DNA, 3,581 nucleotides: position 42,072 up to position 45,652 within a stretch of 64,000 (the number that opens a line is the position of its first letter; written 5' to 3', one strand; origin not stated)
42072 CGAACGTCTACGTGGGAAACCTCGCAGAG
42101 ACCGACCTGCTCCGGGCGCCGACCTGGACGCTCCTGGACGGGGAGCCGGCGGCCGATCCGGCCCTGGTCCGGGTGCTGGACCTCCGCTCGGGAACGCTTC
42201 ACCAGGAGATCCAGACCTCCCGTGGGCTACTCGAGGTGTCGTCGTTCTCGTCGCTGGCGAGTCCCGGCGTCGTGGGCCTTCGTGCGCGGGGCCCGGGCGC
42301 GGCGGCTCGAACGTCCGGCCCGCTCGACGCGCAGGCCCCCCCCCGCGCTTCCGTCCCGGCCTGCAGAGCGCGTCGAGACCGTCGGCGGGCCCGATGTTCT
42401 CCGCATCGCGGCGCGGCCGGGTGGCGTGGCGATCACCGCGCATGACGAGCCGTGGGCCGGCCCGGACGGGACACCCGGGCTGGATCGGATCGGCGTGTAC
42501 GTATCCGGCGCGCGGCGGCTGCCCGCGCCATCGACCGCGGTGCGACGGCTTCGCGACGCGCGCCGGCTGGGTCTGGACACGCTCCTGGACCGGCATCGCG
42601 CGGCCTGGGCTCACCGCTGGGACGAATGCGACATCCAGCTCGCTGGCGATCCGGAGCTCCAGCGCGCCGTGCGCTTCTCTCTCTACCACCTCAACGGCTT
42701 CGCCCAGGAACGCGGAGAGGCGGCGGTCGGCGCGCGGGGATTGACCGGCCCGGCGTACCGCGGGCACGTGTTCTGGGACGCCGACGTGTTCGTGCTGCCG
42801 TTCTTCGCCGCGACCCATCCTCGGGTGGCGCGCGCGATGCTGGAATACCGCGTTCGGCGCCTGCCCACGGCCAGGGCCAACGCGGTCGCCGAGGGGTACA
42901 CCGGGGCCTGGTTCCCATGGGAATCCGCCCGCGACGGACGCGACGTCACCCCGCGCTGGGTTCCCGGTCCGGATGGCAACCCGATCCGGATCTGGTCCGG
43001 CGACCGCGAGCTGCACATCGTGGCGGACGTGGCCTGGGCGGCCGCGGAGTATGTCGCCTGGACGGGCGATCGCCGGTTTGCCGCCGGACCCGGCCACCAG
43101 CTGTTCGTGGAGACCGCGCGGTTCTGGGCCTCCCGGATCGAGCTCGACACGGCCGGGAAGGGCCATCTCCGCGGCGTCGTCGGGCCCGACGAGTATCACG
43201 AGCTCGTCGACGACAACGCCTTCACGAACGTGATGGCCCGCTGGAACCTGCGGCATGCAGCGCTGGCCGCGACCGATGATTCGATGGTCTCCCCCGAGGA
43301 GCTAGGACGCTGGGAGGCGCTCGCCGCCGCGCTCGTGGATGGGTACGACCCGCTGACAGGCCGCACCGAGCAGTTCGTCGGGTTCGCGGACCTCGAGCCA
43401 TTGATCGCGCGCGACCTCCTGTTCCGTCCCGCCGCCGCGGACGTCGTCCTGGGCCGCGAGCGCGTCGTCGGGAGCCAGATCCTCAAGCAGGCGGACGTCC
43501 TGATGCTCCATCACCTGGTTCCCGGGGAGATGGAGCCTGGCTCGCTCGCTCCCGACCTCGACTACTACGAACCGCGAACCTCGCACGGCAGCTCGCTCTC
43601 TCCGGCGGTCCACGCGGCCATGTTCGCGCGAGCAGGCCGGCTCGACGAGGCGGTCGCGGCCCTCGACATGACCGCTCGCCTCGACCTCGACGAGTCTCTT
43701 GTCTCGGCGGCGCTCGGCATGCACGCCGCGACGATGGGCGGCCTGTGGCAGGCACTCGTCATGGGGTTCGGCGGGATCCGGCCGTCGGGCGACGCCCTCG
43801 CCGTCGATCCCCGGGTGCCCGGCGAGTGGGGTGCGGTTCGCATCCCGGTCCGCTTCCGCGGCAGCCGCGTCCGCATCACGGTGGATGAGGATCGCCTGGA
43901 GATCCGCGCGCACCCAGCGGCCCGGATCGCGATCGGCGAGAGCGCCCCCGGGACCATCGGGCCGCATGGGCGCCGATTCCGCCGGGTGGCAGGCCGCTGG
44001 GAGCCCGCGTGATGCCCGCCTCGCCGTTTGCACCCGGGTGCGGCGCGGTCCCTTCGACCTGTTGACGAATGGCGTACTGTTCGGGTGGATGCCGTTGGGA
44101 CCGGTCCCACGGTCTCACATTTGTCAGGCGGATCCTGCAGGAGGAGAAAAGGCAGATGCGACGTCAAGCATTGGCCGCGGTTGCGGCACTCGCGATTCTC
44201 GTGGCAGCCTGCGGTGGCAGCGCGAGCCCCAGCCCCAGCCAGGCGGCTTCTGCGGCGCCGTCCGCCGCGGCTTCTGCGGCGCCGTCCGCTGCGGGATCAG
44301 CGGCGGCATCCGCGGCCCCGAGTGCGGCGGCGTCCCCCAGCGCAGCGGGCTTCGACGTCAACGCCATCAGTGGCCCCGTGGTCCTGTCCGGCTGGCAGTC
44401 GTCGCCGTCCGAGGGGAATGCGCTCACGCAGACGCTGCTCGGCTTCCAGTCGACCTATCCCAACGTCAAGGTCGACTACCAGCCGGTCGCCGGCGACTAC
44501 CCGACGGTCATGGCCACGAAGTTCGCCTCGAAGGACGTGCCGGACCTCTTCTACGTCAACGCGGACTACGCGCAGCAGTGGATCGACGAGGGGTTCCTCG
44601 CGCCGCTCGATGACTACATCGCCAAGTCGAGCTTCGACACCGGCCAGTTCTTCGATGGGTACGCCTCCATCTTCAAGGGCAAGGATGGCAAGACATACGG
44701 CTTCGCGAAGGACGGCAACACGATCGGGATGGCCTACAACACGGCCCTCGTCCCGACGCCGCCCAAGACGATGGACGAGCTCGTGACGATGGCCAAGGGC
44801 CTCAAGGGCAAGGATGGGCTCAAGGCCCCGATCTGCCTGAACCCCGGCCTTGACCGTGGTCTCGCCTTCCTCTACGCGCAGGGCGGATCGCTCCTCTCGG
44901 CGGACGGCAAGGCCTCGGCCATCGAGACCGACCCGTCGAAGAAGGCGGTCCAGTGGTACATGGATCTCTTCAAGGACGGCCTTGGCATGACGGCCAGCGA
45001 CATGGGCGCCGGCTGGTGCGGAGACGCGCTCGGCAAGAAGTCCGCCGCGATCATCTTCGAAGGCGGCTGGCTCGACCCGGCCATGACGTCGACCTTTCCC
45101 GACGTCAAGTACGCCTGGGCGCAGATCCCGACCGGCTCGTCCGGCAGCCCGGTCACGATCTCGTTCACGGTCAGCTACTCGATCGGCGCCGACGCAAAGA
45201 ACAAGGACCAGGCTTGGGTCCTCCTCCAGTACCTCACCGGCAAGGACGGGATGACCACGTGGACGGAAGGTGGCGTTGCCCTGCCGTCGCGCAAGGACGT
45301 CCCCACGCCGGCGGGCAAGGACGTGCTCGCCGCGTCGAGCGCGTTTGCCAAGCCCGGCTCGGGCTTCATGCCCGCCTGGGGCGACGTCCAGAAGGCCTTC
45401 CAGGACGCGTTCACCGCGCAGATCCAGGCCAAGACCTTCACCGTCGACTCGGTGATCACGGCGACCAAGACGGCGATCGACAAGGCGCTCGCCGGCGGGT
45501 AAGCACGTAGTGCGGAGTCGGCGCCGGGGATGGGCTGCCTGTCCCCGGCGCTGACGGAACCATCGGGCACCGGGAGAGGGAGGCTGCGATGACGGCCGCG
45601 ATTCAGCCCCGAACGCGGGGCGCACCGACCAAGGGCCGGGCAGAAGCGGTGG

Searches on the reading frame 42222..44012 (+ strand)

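Call 94: search_protein_families(library=pfam, max_evalue=0.00001, proteins=[window:42222-44012:+])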
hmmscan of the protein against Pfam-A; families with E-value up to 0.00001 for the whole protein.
window:42222-44012:+ (596 aa): 2 families
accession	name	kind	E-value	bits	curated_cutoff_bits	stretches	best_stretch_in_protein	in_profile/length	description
PF03632.21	Glyco_hydro_65m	-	1.2e-98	331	27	1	151-510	1-371/371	Glycosyl hydrolase family 65 central catalytic domain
PF03633.20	Glyco_hydro_65C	-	6e-11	42.4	22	1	520-569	2-51/62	Glycosyl hydrolase family 65, C-terminal domain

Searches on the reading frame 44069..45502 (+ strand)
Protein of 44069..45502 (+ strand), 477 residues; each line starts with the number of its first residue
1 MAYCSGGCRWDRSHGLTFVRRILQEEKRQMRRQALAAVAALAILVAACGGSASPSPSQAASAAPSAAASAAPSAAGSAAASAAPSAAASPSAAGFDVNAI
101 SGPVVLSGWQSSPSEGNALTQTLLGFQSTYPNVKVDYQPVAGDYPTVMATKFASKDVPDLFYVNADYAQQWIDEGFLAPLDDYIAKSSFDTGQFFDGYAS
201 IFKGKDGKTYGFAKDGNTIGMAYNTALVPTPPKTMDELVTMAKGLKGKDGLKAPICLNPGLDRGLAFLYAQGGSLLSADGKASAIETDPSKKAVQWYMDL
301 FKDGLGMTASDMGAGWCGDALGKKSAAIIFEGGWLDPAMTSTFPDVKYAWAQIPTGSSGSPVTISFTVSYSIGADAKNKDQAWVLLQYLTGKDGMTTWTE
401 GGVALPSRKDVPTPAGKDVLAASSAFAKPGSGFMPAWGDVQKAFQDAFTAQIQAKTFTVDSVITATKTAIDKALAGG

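Call 94: search_protein_families(library=pfam, max_evalue=0.00001, proteins=[window:44069-45502:+])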
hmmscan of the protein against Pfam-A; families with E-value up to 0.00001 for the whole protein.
window:44069-45502:+ (477 aa): 2 families
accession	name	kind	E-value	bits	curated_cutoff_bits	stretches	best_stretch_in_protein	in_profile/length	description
PF01547.30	SBP_bac_1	-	8.3e-27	95.4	26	1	118-395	9-306/307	Bacterial extracellular solute-binding protein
PF13416.11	SBP_bac_8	-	1.1e-24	88.2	27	1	127-415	7-269/279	Bacterial extracellular solute-binding protein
